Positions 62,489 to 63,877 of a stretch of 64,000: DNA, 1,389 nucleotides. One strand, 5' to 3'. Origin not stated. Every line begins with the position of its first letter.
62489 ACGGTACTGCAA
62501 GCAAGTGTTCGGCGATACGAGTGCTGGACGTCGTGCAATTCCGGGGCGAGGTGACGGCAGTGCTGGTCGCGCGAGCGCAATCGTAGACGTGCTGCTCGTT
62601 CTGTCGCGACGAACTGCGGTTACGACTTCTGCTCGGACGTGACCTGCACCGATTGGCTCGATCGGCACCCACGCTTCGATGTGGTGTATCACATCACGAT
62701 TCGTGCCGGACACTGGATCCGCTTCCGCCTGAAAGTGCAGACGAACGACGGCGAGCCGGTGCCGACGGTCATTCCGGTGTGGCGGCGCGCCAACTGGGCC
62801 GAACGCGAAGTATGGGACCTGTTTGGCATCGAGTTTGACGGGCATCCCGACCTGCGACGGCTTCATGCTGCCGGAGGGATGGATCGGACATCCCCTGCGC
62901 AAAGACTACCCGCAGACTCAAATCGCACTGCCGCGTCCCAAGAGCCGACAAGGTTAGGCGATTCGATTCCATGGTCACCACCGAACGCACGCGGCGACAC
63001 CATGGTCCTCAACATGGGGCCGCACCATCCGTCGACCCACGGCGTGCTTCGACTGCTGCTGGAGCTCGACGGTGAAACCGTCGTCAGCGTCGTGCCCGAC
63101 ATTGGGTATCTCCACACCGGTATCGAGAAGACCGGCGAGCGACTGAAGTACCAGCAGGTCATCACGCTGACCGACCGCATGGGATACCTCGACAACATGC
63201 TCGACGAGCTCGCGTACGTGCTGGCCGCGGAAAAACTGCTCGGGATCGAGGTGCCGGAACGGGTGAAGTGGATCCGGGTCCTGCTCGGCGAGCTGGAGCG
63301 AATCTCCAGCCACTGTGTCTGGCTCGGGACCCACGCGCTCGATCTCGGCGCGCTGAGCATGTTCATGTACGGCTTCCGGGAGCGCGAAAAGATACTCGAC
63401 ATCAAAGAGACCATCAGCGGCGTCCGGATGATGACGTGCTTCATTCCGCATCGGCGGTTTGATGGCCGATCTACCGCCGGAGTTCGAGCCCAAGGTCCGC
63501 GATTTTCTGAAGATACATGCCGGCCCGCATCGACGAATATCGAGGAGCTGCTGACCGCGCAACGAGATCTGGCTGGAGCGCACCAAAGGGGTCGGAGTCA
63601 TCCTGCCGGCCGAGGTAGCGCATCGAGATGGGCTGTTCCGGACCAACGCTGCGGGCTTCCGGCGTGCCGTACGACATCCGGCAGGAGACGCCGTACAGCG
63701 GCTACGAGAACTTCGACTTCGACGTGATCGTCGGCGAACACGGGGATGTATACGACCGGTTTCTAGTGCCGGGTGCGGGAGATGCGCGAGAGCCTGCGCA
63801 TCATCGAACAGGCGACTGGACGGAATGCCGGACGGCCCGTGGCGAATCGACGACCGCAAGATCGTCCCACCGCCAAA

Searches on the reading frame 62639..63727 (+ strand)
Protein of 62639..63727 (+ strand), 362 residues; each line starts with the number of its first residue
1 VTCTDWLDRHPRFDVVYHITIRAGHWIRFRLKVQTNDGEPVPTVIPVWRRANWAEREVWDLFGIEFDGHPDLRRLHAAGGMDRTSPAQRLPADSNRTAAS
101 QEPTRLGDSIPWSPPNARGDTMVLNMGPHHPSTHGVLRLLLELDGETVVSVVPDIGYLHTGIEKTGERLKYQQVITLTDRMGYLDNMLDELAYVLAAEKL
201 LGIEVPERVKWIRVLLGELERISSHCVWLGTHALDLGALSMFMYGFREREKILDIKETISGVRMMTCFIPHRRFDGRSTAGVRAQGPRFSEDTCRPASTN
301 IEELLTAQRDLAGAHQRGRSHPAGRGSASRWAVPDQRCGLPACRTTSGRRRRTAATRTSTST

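Call 10: search_protein_families(library=pfam, proteins=[window:62639-63727:+], max_evalue=0.001)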
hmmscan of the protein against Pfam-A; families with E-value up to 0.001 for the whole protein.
window:62639-63727:+ (362 aa): 2 families
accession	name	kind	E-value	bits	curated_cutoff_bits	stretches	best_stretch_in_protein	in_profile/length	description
PF00329.25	Complex1_30kDa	-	5.1e-24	85.6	22.5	1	1-77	29-105/124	Respiratory-chain NADH dehydrogenase, 30 Kd subunit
PF00346.24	Complex1_49kDa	-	9.5e-08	31.9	24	1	235-269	1-35/271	Respiratory-chain NADH dehydrogenase, 49 Kd subunit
